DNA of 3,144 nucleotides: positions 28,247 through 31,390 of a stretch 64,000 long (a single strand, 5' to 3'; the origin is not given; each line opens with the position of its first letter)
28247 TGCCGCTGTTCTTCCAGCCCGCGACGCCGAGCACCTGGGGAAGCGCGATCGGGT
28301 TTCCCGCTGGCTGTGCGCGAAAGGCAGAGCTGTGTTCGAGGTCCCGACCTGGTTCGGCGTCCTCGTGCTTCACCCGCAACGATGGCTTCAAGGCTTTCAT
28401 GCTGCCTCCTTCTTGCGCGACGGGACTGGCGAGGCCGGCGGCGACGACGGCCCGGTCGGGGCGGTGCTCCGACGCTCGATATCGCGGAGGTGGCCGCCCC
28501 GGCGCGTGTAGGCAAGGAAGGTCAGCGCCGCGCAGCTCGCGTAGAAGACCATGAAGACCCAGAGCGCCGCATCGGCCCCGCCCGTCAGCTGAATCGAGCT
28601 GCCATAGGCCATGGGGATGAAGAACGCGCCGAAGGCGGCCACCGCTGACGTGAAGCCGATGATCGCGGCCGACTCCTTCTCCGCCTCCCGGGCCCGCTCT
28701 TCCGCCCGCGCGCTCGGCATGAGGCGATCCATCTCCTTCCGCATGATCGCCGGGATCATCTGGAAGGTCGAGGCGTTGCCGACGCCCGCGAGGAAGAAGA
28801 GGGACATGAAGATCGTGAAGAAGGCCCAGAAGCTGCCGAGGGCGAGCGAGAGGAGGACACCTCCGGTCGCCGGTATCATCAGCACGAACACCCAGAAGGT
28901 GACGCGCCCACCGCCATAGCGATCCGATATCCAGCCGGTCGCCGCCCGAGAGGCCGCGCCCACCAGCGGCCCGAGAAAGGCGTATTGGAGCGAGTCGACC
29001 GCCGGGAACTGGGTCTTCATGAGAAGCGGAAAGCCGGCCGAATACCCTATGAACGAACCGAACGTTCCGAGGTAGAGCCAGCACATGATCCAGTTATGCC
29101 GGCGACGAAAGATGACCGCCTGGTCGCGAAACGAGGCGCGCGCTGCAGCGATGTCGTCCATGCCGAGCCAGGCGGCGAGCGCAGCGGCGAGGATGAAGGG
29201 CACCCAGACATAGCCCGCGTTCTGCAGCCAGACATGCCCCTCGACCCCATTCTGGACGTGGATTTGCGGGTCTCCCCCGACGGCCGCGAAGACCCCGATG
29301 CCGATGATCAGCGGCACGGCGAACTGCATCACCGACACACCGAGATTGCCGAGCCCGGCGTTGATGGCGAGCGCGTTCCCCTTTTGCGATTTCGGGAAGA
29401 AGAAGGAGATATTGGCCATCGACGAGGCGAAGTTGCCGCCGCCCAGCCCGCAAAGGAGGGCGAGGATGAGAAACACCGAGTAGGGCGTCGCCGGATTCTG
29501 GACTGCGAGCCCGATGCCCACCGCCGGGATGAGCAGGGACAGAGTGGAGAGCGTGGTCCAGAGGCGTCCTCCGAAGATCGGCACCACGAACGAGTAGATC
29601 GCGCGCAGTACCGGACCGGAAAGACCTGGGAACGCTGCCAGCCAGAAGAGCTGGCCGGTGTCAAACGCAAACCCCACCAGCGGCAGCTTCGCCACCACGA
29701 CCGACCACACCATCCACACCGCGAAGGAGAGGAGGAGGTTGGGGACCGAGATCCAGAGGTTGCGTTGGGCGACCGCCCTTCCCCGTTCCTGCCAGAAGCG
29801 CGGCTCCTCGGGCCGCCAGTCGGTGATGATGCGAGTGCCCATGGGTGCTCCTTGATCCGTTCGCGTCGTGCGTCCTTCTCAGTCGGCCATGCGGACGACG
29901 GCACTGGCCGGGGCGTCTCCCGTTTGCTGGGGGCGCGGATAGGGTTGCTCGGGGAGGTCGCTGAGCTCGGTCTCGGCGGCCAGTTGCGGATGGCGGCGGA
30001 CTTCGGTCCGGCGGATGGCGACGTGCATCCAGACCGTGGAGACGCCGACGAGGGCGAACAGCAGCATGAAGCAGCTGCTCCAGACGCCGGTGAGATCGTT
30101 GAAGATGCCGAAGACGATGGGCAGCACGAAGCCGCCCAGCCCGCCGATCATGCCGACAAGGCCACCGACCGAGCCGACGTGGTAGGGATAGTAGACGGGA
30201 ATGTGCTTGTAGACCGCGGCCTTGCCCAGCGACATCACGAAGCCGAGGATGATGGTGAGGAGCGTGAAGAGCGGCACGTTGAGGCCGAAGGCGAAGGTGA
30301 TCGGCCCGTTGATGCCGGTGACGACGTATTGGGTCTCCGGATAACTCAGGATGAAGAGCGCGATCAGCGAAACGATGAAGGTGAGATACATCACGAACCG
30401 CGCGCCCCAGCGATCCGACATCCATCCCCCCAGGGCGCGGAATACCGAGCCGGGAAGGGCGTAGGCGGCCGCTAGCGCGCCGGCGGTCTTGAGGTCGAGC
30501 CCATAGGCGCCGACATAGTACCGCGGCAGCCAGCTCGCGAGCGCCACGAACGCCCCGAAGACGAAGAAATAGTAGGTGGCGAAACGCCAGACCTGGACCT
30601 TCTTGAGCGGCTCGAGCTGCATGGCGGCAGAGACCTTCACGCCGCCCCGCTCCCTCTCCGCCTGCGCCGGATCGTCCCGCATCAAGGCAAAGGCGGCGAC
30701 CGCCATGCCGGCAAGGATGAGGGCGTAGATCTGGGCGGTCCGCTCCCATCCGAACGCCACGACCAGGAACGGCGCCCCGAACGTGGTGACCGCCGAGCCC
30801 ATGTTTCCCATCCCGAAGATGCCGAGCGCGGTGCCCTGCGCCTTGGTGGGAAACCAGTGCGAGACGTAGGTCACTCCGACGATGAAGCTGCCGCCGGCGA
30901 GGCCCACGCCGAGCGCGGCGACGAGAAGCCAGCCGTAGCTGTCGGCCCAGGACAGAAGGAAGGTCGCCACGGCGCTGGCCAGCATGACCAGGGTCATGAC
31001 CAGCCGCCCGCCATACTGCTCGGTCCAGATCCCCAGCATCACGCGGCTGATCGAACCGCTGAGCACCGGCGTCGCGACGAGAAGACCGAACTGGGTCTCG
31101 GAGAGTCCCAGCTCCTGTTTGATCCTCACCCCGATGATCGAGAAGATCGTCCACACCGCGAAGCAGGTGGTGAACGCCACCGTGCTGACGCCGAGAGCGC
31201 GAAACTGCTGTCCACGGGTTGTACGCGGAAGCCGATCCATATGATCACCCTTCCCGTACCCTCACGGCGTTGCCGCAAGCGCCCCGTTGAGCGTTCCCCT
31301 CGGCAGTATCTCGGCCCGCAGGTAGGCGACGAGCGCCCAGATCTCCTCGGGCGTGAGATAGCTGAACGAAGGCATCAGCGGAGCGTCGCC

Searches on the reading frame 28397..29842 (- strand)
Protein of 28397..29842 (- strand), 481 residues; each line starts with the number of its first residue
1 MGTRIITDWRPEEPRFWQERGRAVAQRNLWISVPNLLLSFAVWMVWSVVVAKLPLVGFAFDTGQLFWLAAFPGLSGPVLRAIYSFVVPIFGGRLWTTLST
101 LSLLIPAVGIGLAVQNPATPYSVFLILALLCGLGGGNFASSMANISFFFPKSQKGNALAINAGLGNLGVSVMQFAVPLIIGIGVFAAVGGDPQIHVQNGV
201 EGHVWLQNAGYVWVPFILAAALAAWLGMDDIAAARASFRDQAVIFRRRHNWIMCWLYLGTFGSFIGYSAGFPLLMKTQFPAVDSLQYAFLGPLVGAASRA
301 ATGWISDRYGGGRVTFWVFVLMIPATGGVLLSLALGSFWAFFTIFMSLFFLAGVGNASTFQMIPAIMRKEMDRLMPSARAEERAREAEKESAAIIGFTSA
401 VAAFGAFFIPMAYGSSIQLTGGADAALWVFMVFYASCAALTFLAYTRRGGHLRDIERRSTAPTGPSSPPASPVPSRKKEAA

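Call 6: search_protein_families(library=pfam, proteins=[window:28397-29842:-])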
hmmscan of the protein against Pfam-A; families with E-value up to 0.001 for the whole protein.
window:28397-29842:- (481 aa): 1 family
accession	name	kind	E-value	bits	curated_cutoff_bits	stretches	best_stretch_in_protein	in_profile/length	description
PF07690.21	MFS_1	-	3.4e-13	49.7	33.4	1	37-371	3-323/347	Major Facilitator Superfamily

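Call 7: search_protein_families(library=ncbifam, proteins=[window:28397-29842:-])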
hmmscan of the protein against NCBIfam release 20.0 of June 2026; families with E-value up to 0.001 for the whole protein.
window:28397-29842:- (481 aa): 2 families
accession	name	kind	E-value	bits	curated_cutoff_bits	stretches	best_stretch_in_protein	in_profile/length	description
NF011608.0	PRK15034.1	subfamily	6.3e-153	510.1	836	1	5-449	12-458/462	nitrate/nitrite transporter NarU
TIGR00886.1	2A0108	subfamily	4.8e-97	325.3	311.7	1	27-406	1-368/368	NarK family nitrate/nitrite MFS transporter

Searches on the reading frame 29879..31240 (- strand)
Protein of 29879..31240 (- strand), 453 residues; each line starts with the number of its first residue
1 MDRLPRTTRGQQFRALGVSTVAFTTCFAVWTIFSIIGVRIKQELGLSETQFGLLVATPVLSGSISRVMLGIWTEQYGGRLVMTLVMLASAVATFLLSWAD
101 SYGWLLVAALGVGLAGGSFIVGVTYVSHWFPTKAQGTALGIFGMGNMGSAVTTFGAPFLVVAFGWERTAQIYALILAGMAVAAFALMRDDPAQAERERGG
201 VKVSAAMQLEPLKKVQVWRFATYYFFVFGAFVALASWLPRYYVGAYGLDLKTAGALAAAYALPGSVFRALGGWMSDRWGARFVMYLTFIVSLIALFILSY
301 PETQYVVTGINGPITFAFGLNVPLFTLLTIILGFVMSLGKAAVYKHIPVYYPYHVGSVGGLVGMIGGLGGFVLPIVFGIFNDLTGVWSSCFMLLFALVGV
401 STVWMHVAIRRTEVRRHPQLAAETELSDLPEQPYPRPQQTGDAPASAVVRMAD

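Call 6: search_protein_families(library=pfam, proteins=[window:29879-31240:-])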
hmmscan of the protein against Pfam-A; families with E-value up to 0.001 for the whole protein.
window:29879-31240:- (453 aa): 1 family
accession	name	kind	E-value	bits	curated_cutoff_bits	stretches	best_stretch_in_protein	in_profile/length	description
PF07690.21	MFS_1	-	1e-46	159.9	33.4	2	20-328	3-318/347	Major Facilitator Superfamily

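Call 7: search_protein_families(library=ncbifam, proteins=[window:29879-31240:-])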
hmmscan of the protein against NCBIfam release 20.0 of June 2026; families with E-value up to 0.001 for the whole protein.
window:29879-31240:- (453 aa): 13 families
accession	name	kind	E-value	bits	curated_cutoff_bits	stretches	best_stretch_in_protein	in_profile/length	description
TIGR00886.1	2A0108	subfamily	3.1e-64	217.4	311.7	1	14-370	1-368/368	NarK family nitrate/nitrite MFS transporter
TIGR00893.1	2A0114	subfamily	9.2e-24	84.1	395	1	24-400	4-390/399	D-galactonate transporter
TIGR00881.1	2A0104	subfamily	1e-17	64.2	407.75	1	23-388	4-376/379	phosphoglycerate transporter protein PgtP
NF011608.0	PRK15034.1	subfamily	6.9e-17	61.6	836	1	14-411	34-458/462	nitrate/nitrite transporter NarU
NF049980.1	SfMCT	equivalog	1.2e-14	53.8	320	1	19-395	7-376/378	L-lactate MFS transporter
TIGR00890.1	2A0111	subfamily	1.9e-09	36.9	374.85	1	33-299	22-288/377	oxalate/formate antiport family MFS transporter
TIGR00891.1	2A0112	subfamily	1.1e-07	31.3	552.9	1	9-153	7-153/405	sialate:H+ symport family MFS transporter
NF047787.1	PhglyTportPgtP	equivalog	2.1e-05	23.5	750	1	20-170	35-190/451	phosphoglycerate transporter PgtP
NF038077.1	MFS_export_MxcK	equivalog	0.00015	20.9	525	1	18-291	16-287/405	myxochelin export MFS transporter MxcK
NF003024.0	PRK03893.1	subfamily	0.00021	20.3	604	1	34-185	41-188/497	sialate:H+ symport family MFS transporter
NF052357.1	GlucTporGlcPStph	equivalog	0.00035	19.5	750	1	38-137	31-131/445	glucose transporter GlcP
NF008586.0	PRK11551.1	equivalog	0.00055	19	410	0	42-187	248-396/406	3-(3-hydroxy-phenyl)propionate transporter MhpT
NF012174.0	tet_MFS_A_B_C_D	equivalog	0.00058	18.8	475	0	49-310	40-303/382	Tet(A)/Tet(B)/Tet(C) family tetracycline efflux MFS transporter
